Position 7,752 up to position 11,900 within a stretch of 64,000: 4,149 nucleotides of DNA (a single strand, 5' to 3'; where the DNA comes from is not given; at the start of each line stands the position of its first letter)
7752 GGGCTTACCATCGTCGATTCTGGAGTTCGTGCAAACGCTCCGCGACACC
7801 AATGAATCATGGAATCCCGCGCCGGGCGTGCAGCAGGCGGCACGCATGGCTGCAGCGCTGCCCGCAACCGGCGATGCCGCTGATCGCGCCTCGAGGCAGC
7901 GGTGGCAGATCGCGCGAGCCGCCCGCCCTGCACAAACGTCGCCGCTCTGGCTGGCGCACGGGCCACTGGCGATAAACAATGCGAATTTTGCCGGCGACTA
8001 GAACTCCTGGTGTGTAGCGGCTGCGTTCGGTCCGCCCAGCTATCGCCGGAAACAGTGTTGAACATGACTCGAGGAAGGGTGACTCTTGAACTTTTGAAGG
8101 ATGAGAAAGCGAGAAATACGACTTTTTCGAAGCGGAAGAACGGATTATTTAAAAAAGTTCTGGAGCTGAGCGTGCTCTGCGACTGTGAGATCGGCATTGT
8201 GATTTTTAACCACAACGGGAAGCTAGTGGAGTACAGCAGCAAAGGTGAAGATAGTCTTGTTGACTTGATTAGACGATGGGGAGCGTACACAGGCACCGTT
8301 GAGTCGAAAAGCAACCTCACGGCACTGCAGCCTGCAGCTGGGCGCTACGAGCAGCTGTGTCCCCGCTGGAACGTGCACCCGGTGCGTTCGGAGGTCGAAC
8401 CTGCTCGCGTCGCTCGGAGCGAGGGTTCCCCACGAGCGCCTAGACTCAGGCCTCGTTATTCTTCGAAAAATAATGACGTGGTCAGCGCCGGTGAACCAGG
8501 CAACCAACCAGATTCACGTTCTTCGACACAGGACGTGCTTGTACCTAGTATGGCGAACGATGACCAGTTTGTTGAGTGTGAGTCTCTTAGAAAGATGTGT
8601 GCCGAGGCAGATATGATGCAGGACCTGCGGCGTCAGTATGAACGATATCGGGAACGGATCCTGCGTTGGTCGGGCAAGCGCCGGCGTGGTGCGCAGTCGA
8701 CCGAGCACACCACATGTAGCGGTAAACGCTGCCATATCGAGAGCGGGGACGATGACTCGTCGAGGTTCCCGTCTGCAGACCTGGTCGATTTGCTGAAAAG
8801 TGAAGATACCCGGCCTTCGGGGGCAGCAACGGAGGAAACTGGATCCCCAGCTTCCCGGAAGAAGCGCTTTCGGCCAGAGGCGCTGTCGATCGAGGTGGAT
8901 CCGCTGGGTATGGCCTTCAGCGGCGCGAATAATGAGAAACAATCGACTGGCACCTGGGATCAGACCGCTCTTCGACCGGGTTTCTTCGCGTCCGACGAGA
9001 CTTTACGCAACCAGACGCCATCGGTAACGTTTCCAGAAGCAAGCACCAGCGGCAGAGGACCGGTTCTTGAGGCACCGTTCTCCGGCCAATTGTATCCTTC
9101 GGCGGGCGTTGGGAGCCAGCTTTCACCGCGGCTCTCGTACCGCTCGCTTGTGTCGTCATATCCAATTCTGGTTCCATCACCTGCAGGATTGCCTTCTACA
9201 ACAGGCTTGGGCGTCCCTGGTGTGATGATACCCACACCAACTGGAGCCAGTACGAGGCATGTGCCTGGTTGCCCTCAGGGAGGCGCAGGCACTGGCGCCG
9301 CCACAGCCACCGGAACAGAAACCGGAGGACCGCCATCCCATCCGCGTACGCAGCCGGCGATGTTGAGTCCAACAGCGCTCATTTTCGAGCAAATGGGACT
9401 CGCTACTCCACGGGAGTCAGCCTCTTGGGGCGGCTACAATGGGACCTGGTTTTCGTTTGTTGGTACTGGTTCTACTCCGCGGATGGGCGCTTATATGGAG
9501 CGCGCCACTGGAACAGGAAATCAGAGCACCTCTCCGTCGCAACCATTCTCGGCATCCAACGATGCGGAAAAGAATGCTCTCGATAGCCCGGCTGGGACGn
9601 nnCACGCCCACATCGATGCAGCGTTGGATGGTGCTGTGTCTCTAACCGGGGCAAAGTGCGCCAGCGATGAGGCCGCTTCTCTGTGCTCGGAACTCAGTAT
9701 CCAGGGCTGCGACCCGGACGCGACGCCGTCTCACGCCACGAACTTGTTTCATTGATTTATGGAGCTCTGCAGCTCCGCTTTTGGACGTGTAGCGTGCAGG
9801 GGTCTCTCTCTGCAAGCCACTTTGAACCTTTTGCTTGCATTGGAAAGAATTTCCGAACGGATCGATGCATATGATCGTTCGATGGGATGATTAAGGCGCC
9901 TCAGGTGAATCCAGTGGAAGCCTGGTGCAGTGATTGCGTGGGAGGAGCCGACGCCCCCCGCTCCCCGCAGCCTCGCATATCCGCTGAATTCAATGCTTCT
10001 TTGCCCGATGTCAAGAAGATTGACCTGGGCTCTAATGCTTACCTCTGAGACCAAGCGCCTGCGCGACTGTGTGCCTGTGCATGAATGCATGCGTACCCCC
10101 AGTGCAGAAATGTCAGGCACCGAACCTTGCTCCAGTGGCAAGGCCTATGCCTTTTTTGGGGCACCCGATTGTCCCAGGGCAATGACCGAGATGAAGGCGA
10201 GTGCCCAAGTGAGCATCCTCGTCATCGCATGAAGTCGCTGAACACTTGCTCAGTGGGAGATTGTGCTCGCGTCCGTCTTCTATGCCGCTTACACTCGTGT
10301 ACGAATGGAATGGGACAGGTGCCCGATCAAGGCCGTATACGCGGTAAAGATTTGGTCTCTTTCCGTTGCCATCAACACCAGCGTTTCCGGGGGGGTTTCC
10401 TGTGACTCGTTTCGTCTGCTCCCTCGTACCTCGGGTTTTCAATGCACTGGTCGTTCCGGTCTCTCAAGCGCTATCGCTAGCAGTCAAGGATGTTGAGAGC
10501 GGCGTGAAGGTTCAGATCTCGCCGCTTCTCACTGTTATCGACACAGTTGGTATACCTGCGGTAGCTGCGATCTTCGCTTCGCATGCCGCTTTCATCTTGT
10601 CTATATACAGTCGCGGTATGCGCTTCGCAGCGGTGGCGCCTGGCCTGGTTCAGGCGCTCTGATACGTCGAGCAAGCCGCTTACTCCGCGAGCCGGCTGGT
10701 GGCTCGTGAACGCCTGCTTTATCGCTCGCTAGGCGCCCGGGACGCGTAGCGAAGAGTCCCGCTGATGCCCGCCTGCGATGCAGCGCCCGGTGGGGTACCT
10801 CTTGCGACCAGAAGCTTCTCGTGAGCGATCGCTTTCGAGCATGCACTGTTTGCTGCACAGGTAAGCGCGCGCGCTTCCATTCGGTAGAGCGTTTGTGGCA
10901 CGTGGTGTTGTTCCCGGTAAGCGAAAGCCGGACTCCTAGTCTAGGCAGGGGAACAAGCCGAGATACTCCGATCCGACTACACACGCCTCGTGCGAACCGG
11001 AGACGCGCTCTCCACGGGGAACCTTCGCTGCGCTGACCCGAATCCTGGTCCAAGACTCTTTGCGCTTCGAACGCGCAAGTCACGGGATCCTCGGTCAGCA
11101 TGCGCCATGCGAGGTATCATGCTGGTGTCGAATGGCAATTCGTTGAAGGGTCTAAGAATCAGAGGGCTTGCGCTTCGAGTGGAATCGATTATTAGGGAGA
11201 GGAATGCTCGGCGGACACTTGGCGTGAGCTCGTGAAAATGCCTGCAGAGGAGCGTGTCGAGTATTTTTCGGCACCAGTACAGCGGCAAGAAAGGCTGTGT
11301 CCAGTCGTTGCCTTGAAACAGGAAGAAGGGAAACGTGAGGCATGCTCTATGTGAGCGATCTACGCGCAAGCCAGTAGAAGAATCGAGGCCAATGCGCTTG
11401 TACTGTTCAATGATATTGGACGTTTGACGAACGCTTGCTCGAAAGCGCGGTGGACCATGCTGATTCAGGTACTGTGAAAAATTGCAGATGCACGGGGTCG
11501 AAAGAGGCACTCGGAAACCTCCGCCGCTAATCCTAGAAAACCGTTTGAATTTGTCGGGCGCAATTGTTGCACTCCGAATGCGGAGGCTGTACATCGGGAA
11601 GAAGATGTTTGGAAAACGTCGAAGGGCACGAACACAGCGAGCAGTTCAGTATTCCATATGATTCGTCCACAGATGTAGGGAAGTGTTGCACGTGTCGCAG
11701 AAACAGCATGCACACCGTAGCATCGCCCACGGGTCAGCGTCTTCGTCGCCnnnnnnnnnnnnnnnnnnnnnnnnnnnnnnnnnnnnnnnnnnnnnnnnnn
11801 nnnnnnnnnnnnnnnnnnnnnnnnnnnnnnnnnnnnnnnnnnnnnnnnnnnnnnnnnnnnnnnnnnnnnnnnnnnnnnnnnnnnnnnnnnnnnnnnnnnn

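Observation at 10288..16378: Palindrome 1: near-identical 1.37 kb inverted arms bracket the single-copy deoxyhypusine synthase gene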

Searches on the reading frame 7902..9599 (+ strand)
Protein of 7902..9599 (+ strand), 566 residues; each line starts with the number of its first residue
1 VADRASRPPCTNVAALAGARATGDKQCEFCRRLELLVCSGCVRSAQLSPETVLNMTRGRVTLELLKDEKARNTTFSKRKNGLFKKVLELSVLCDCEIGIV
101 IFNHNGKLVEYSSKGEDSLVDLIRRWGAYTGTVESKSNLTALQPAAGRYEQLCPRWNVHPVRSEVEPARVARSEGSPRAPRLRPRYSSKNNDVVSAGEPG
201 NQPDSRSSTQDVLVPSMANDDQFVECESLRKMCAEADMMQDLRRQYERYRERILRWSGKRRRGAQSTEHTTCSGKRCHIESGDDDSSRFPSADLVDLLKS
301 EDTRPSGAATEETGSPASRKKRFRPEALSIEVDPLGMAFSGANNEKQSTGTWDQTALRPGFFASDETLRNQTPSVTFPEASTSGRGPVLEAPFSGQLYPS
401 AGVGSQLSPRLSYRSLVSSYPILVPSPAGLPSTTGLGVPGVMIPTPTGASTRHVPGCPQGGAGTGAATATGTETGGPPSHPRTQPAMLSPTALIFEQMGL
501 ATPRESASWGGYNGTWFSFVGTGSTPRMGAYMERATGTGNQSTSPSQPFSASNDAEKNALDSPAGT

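Call 10: search_protein_families(library=pfam, proteins=[window:7902-9599:+], max_evalue=0.01)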
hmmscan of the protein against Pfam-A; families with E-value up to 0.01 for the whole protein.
window:7902-9599:+ (566 aa): 1 family
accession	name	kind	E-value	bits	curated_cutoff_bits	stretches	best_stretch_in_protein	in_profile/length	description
PF00319.23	SRF-TF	-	5.5e-21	74.2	26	1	66-111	3-48/48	SRF-type transcription factor (DNA-binding and dimerisation domain)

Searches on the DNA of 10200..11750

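Call 68: search_rna_families(source=window, start=10200, end=11750, threshold=evalue, max_evalue=1)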
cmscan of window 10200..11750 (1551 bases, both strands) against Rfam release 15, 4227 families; matches with E-value up to 1: 0.
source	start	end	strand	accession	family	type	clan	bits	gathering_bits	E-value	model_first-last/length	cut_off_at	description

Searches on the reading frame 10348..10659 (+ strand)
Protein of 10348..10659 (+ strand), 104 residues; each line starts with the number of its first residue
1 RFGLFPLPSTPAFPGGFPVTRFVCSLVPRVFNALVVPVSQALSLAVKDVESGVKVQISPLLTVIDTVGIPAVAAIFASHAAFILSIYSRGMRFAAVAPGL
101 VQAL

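Call 26: find_encoding_contigs(protein=window:10402-10659:+, flank=10000, max_places=10)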
Protein window:10402-10659:+ (86 aa): 16 contigs read that carry it; 10 places shown.
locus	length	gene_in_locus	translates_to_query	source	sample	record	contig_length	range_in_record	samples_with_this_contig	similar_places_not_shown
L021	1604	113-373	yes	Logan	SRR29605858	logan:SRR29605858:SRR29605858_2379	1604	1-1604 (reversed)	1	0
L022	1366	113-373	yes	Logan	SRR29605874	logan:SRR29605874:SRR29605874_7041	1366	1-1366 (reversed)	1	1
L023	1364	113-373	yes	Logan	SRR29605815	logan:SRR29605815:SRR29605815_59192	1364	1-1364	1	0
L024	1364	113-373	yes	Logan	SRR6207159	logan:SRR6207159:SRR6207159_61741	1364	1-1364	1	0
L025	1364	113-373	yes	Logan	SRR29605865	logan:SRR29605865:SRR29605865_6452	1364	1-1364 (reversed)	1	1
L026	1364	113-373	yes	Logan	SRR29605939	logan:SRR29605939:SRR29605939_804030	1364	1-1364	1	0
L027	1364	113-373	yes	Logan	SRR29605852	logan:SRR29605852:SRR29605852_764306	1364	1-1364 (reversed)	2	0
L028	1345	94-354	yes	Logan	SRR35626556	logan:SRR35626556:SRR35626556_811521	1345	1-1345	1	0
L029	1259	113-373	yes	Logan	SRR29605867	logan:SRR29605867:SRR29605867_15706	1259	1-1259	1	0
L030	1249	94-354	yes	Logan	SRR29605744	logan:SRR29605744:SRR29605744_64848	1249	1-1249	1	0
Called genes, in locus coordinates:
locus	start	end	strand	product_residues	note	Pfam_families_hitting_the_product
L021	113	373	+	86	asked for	-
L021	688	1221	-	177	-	-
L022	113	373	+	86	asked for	-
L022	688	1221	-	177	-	-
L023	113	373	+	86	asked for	-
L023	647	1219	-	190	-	-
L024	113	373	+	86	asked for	-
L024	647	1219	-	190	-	-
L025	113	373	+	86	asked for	-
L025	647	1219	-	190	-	-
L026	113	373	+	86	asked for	-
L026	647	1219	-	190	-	-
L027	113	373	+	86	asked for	-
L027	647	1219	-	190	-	-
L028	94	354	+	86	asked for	-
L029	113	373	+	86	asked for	-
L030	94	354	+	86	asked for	-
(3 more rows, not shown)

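Call 69: search_protein_families(library=pfam, proteins=[window:10348-10659:+], max_evalue=1)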
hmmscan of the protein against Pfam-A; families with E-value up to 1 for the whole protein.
seq(104 aa): 1 family
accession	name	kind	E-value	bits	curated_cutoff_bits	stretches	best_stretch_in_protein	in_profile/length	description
PF21525.2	Nlp36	-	0.094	13.1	27.3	1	61-86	4-28/49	Neuropeptide-like peptide 36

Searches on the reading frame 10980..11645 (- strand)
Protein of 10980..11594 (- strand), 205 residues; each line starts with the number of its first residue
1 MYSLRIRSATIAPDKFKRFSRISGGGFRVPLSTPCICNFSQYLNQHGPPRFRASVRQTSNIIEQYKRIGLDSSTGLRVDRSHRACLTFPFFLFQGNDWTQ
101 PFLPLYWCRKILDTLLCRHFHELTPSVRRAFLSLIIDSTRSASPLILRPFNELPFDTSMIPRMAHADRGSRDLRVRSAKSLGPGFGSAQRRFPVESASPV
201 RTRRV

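Call 10: search_protein_families(library=pfam, proteins=[window:10980-11594:-], max_evalue=0.01)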
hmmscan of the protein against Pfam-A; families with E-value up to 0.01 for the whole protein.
window:10980-11594:- (205 aa): 0 families

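Call 69: search_protein_families(library=pfam, proteins=[window:11046-11645:-], max_evalue=1)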
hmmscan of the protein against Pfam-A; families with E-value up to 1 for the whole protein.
seq(200 aa): 0 families
